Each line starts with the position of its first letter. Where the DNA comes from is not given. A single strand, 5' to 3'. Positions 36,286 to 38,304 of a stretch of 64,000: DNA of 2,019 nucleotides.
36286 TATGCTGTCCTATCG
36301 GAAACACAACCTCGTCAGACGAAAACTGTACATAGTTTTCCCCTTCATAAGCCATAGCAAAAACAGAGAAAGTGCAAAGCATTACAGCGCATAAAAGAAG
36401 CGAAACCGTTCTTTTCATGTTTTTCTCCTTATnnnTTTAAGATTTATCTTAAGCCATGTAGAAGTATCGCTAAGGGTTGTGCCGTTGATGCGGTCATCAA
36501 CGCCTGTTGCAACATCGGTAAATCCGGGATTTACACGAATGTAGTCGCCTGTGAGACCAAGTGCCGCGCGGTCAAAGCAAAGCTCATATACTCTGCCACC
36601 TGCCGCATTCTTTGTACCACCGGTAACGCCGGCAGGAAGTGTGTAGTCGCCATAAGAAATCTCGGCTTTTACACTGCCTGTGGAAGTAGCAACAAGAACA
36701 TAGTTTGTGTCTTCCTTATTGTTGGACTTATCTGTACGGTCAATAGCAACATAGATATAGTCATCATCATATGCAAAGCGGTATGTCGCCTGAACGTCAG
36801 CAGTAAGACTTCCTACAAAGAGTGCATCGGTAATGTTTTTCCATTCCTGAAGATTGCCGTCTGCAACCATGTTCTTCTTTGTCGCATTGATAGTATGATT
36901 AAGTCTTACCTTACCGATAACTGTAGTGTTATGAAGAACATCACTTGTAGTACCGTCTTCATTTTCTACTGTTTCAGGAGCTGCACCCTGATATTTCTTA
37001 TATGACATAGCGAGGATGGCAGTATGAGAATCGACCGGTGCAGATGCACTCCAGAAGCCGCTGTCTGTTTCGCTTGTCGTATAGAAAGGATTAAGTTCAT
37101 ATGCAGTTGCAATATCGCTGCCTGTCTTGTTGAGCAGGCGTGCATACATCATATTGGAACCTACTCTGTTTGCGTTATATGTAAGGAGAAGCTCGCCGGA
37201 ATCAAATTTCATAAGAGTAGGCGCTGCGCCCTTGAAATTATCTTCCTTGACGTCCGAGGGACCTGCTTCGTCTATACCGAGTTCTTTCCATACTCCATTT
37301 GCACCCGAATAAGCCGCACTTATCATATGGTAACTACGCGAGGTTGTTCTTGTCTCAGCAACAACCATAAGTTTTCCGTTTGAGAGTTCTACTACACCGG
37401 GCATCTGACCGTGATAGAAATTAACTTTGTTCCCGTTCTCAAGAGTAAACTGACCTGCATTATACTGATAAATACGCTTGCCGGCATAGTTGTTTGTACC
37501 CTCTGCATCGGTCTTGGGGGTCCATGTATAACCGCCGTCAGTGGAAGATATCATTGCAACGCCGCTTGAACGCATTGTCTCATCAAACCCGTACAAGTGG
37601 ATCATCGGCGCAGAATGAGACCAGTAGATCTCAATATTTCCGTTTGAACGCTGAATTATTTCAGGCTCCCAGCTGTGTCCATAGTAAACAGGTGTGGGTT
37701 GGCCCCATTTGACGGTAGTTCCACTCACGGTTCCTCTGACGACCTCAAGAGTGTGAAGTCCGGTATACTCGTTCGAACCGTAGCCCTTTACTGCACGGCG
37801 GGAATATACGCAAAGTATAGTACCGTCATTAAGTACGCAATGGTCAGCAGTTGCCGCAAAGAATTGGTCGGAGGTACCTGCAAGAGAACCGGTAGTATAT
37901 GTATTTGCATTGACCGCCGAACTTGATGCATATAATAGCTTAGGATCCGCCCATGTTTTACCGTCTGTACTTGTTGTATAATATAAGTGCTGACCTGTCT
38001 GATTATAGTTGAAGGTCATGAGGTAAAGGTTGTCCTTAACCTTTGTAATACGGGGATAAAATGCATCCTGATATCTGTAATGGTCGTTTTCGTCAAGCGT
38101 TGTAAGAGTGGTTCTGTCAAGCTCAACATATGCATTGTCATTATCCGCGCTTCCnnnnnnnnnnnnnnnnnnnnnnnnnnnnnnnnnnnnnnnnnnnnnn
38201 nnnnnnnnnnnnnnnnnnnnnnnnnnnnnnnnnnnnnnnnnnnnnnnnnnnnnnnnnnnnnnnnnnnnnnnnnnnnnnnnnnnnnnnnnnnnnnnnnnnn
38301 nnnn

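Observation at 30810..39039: Five-gene operon: three paralogous Asp-box (sialidase-fold) exoproteins with different surface-targeting modules, a dockerin-only protein and a mini-lipoprotein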

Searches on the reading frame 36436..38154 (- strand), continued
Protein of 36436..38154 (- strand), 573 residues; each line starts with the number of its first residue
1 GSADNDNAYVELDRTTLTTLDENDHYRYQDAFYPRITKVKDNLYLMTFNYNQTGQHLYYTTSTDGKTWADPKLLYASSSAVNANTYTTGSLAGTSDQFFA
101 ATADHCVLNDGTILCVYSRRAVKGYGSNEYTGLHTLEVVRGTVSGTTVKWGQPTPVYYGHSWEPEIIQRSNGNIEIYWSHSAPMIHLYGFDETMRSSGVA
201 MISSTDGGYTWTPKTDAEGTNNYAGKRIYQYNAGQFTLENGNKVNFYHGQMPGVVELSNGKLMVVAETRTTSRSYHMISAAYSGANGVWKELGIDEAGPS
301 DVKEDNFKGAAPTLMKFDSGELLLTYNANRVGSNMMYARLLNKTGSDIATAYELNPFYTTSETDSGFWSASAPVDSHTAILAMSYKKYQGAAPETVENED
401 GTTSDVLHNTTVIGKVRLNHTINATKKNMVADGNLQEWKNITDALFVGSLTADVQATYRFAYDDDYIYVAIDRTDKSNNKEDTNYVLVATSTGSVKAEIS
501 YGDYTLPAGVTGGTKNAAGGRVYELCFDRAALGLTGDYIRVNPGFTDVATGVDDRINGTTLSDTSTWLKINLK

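Call 58: find_encoding_contigs(protein=P0227, flank=10000, max_places=2)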
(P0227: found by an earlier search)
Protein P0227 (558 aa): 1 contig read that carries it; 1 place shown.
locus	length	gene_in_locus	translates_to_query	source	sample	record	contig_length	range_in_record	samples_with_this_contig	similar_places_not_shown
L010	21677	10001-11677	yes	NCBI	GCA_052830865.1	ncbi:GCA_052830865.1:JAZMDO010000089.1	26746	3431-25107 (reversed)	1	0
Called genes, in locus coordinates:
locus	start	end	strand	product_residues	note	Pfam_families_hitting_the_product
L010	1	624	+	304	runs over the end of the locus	PF01297:ZnuA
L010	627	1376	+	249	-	PF00005:ABC_tran, PF13304:AAA_21 (faint)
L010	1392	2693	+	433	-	PF03605:DcuA_DcuB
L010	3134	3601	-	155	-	-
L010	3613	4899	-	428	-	PF00860:Xan_ur_permease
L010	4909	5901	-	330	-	-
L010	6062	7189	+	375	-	PF00579:tRNA-synt_1b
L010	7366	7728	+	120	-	PF05635:23S_rRNA_IVP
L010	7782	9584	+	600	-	PF00654:Voltage_CLC, PF00571:CBS (weak)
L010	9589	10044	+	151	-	PF00075:RNase_H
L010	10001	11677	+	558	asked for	PF13088:BNR_2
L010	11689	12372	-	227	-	PF01381:HTH_3, PF12844:HTH_19, PF13560:HTH_31, PF15731:MqsA_antitoxin (weak), PF00717:Peptidase_S24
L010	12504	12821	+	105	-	-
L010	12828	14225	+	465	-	PF03237:Terminase_6N (weak)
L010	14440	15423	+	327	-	-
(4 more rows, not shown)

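Call 59: find_encoding_contigs(protein=P0244, flank=10000, max_places=2)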
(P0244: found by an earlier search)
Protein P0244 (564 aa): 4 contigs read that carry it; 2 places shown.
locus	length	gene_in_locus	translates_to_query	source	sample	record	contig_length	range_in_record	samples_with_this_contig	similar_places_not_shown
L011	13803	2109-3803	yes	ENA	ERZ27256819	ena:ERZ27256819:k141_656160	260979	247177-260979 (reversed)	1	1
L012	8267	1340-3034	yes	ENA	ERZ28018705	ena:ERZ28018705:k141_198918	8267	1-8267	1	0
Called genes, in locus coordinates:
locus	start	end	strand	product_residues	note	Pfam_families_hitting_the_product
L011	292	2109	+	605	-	PF13088:BNR_2, PF02012:BNR (faint)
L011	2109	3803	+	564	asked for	-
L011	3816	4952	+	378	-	PF00150:Cellulase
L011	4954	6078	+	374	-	PF01263:Aldose_epim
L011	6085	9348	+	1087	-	PF17128:DUF5107, PF12895:ANAPC3 (faint), PF00515:TPR_1 (faint), PF07719:TPR_2 (faint), PF13428:TPR_14 (faint), PF13431:TPR_17 (faint), PF13424:TPR_12, PF13432:TPR_16 (weak), +9 more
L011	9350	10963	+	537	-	-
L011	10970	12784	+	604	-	PF13088:BNR_2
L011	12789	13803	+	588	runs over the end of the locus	PF13088:BNR_2 (faint)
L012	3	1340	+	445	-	?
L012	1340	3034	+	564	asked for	-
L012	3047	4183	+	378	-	PF00150:Cellulase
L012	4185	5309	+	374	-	PF01263:Aldose_epim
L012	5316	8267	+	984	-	?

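Call 67: search_protein_families(library=pfam, alignment_id=A3, max_evalue=0.001)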
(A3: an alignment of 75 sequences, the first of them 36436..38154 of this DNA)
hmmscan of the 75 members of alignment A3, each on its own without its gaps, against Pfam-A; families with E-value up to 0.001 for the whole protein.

A. member 1, window:36436-38154:- (573 aa): 1 family
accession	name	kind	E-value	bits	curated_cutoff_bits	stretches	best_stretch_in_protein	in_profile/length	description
PF13088.12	BNR_2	-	3.3e-05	23.8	31.4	0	54-237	79-224/277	BNR repeat-like domain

B. families by the number of members that match (of 75 scanned): 7 families
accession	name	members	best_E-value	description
PF13088.12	BNR_2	71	1.9e-13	BNR repeat-like domain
PF02012.26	BNR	29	3.5e-06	BNR/Asp-box repeat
PF06452.16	CBM9_1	11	1.2e-12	Carbohydrate family 9 binding domain-like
PF15892.11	BNR_4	7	1.4e-05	BNR repeat-containing family member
PF24316.1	Tli3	7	3.4e-05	T6SS Tli3 immunity protein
PF13859.12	BNR_3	3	4.3e-06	BNR repeat-like domain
PF04616.20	Glyco_hydro_43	2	1.9e-05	Glycosyl hydrolases family 43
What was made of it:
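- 36436..36903 (-): CBM9-like C-terminal beta-sandwich of A (residues 713-868, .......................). CBM9_1 matches 11/75 aligned sequences, best E 1.2e-12 (call 67).
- On CBM9 (Pfam CBM9_1): 11/75 aligned sequences match CBM9_1 (best E 1.2e-12, call 67).
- BNR_2 matches 71/75 aligned sequences and CBM9_1 matches 11/75 (call 67).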

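Call 68: find_related_loci(query=A2, collection=genome_contigs, flank=6000)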
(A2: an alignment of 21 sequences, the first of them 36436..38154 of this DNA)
Query A2 (573 aa) in genome_contigs; peptide patterns used: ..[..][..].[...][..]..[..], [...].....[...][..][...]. (x = any residue, [..] = any of these).
111 stretches matched a pattern; 29 encode a relative of the query (tblastn E <= 1e-3); 28 distinct loci.
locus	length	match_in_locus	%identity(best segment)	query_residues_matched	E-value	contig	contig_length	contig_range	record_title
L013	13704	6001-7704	80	1-573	0e+0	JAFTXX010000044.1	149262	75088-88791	MAG: Clostridia bacterium isolate RGIG4250 Roe_deer_Colon-5__c1759, whole genome shotgun sequence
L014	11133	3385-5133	78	1-573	0e+0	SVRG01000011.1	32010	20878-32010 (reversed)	MAG: Oscillospiraceae bacterium isolate SIG637 NODE_6043_length_32010_cov_1.301540, whole genome shotgun sequence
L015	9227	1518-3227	78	1-573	0e+0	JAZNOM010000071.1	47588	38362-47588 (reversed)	MAG: Eubacteriales bacterium isolate T1900044652_TS20190118.MAGScoT_cleanbin_000039 SGB_1436_k141_1625679, whole genome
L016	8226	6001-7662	66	7-573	0e+0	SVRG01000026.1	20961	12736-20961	MAG: Oscillospiraceae bacterium isolate SIG637 NODE_10433_length_20961_cov_1.245656, whole genome shotgun sequence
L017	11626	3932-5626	64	1-573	0e+0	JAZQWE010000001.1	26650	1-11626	MAG: Eubacteriales bacterium isolate T1900045166_TC20190160.MAGScoT_cleanbin_000030 SGB_5147_k141_571116, whole genome s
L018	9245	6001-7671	59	2-572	0e+0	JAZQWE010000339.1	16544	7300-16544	MAG: Eubacteriales bacterium isolate T1900045166_TC20190160.MAGScoT_cleanbin_000030 SGB_5147_k141_1529903, whole genome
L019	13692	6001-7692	57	2-573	0e+0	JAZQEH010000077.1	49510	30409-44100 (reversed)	MAG: Eubacteriales bacterium isolate T1900044635_TS20190101.MAGScoT_cleanbin_000007 SGB_1126_k141_1376996, whole genome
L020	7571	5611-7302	55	1-573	0e+0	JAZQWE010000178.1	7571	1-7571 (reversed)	MAG: Eubacteriales bacterium isolate T1900045166_TC20190160.MAGScoT_cleanbin_000030 SGB_5147_k141_145029, whole genome s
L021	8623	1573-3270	56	2-573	0e+0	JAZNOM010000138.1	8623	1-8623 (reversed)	MAG: Eubacteriales bacterium isolate T1900044652_TS20190118.MAGScoT_cleanbin_000039 SGB_1436_k141_445803, whole genome s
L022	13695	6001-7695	52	2-573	0e+0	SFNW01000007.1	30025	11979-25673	MAG: Clostridiales bacterium isolate W2P9.058 Contig471, whole genome shotgun sequence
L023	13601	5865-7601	47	1-573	9e-170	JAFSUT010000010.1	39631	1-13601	MAG: Clostridia bacterium isolate RGIG3492 Goat_Rumen.Co__c407714, whole genome shotgun sequence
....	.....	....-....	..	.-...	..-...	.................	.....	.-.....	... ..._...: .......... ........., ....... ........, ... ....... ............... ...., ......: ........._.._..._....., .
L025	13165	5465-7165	49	2-573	2e-159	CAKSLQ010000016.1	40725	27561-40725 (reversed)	MAG: uncultured Eubacteriales bacterium isolate REFINED_METABAT215_TOP10_CONTIGS_1500_ASSEMBLY_K77_MERGED__Hadza_MoBio_h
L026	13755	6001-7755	74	1-573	0e+0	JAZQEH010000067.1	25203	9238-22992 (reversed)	MAG: Eubacteriales bacterium isolate T1900044635_TS20190101.MAGScoT_cleanbin_000007 SGB_1126_k141_1665284, whole genome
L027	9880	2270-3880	37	27-572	5e-99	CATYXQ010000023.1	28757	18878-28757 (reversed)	MAG TPA_asm: uncultured Eubacteriales bacterium isolate ERR9762697_bin.37_MetaWRAP_v1.3_MAG genome assembly, contig: ERZ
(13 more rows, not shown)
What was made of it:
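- The hosts are gut bacteria of ruminants and humans, where mucin is available (call 68). Expansion to as many as six hit loci in a single MAG (call 68) is more typical of nutrient-acquisition enzymes.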

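Call 82: find_encoding_contigs(protein=P0218, flank=10000, max_places=1)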
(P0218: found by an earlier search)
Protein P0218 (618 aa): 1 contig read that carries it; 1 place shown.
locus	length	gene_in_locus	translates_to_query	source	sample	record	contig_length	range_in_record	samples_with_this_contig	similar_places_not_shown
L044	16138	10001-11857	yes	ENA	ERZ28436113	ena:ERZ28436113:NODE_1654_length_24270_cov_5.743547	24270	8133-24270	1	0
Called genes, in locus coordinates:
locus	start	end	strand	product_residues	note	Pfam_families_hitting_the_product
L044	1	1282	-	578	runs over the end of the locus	PF00144:Beta-lactamase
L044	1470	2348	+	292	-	PF00483:NTP_transferase, PF12804:NTP_transf_3 (weak)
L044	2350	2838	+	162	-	PF00383:dCMP_cyt_deam_1, PF14437:MafB19-deam (weak)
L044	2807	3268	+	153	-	PF13673:Acetyltransf_10, PF13527:Acetyltransf_9 (weak), PF00583:Acetyltransf_1, PF13420:Acetyltransf_4 (weak), PF13508:Acetyltransf_7, PF08445:FR47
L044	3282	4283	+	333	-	PF00814:TsaD, PF22521:HypF_C_2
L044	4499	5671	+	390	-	PF00180:Iso_dh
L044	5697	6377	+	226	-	PF06971:Put_DNA-bind_N, PF02629:CoA_binding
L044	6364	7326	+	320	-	PF07261:DnaB_2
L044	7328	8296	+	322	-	PF00308:Bac_DnaA, PF01695:IstB_IS21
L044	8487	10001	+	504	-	-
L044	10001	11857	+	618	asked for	PF13088:BNR_2 (weak), PF02012:BNR (faint)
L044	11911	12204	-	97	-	PF04232:SpoVS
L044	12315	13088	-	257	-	PF13277:YmdB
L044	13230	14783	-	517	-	PF12072:RNase_Y_N, PF00013:KH_1, PF22891:KH_PNO1_2nd (weak), PF08668:HDOD (weak), PF01966:HD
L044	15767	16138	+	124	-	?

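Call 83: find_encoding_contigs(protein=P0229, flank=10000, max_places=1)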
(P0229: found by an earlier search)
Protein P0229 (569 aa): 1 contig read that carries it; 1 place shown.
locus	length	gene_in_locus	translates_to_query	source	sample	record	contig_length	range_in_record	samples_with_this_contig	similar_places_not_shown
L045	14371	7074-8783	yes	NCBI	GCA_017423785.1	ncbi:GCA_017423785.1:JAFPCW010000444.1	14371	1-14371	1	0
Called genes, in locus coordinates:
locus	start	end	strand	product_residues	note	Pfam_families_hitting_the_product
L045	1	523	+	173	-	?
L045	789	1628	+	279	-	PF00398:RrnaAD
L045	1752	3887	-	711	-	-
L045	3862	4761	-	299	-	PF00005:ABC_tran, PF13304:AAA_21 (faint)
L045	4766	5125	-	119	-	PF00392:GntR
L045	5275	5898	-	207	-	PF13189:Cytidylate_kin2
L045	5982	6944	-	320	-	PF00575:S1 (weak), PF23459:S1_RRP5 (faint)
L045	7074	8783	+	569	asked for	PF13088:BNR_2 (weak)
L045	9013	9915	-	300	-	PF02463:SMC_N (faint), PF00005:ABC_tran, PF13304:AAA_21 (weak)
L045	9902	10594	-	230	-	PF00528:BPD_transp_1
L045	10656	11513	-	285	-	PF00497:SBP_bac_3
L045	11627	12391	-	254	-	PF00583:Acetyltransf_1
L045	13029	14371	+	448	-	PF03663:Glyco_hydro_76 (weak)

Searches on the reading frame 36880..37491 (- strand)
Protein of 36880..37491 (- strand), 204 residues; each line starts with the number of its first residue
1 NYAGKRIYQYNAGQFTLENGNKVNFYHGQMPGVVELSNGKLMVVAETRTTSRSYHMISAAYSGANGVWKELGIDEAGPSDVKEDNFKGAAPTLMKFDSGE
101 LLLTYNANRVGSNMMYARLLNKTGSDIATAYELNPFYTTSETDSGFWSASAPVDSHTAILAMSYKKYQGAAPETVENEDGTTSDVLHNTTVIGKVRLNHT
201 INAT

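Call 81: search_solved_structures(query=A6, max_evalue=10, show_alignments=5)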
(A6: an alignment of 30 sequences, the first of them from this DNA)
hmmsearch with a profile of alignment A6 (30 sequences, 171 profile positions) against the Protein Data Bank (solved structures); distinct sequences matched with E-value up to 10: 0.
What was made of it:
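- On GH33 exo-alpha-sialidase: The blades 4-6 profile finds no PDB sequence (call 81).
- A profile of blades 4-6 finds nothing in the PDB (call 81).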
